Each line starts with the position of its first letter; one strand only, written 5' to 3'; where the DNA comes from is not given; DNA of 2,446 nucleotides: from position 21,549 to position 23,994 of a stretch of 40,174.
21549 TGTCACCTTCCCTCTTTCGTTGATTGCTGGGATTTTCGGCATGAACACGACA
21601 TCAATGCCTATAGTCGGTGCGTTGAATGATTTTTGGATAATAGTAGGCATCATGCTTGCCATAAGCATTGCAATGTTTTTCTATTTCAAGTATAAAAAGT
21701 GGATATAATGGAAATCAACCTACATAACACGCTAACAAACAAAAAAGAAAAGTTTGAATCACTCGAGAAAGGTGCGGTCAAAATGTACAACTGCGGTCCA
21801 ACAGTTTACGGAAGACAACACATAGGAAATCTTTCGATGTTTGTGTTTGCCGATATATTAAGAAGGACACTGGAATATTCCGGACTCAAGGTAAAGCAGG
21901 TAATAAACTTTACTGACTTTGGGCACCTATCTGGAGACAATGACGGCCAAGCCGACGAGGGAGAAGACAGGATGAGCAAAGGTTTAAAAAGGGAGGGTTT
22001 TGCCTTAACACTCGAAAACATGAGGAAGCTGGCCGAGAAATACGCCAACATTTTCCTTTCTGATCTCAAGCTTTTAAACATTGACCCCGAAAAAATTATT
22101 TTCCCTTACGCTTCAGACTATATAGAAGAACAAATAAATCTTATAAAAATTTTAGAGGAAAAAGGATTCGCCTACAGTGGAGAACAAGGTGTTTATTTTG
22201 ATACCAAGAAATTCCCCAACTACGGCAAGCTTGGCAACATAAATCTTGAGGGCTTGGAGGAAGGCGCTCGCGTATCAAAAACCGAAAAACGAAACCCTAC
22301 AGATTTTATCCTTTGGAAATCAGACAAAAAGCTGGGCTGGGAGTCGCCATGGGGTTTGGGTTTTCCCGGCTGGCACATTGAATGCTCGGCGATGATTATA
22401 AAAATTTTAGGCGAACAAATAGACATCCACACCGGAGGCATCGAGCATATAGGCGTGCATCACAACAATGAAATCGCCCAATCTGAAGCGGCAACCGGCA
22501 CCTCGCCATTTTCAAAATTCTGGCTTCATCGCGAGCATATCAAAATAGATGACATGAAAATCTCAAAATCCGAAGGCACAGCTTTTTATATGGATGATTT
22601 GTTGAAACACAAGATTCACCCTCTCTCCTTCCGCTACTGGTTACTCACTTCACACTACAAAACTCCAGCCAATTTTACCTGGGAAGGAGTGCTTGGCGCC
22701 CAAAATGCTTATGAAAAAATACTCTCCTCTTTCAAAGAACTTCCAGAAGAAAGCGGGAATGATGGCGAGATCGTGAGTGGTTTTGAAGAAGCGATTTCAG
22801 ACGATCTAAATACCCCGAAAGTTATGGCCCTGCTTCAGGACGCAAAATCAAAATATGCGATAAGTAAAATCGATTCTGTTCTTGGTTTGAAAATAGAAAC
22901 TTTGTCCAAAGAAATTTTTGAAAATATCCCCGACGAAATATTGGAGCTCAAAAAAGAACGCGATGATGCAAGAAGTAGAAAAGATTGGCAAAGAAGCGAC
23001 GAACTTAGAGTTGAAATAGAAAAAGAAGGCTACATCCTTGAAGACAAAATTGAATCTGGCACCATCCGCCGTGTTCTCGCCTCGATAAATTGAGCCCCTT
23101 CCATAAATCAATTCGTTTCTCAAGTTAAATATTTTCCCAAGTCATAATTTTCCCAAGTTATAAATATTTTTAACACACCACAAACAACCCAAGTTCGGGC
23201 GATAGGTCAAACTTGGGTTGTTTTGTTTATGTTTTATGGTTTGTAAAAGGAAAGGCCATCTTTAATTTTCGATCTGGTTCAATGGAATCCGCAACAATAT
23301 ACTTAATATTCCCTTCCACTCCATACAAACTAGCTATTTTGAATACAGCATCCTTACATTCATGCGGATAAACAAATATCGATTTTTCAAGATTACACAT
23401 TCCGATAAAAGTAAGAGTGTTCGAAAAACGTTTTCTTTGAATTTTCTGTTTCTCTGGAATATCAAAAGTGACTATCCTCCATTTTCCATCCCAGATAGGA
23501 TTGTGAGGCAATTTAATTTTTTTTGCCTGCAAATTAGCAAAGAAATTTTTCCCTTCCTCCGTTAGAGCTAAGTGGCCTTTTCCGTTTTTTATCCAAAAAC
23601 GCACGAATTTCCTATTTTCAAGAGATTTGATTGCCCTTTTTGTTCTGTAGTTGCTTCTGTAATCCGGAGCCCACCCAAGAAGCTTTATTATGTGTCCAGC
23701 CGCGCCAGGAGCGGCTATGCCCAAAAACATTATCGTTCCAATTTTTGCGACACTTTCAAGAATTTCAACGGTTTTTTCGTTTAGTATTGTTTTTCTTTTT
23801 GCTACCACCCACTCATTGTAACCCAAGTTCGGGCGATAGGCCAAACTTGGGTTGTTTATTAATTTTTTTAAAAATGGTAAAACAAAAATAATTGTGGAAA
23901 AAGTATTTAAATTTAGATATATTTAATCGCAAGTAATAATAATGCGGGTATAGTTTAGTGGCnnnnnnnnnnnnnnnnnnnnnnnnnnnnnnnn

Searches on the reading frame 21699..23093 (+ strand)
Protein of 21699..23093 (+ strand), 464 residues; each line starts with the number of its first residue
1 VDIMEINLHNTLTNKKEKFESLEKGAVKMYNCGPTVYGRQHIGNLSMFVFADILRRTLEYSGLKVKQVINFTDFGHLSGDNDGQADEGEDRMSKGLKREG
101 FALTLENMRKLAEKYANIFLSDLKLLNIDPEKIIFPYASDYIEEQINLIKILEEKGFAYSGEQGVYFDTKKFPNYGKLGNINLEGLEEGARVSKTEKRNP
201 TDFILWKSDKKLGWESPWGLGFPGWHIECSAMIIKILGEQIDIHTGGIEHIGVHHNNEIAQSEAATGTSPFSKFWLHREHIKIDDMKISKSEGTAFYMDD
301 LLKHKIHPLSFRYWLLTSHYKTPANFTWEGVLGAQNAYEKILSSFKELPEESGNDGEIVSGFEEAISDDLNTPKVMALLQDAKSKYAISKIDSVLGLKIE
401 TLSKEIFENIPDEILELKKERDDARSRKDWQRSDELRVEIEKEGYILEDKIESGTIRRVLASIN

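Call 7: search_protein_families(library=pfam, proteins=[window:21699-23093:+], max_evalue=0.001)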
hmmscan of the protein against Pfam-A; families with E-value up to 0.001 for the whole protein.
window:21699-23093:+ (464 aa): 4 families
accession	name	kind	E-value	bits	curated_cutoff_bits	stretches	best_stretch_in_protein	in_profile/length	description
PF01406.26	tRNA-synt_1e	-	3.5e-83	279.9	27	1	19-330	2-295/301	tRNA synthetases class I (C) catalytic domain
PF01921.24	tRNA-synt_1f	-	4.6e-08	32.8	27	0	15-77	14-73/360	tRNA synthetases class I (K)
PF09334.17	tRNA-synt_1g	-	2.1e-07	30.5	20.1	1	277-336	317-376/391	tRNA synthetases class I (M)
PF00133.28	tRNA-synt_1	-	0.00025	20.4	22.7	0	24-170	22-168/414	tRNA synthetases class I (I, L, M and V)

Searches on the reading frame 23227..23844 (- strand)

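Call 7: search_protein_families(library=pfam, proteins=[window:23227-23844:-], max_evalue=0.001)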
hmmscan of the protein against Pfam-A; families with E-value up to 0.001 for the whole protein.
window:23227-23844:- (205 aa): 1 family
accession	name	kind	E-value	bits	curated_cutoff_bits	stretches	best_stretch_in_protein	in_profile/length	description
PF20803.2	PaaX_M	-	3.3e-18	66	24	1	118-193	4-79/83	PaaX protein central Cas2-like domain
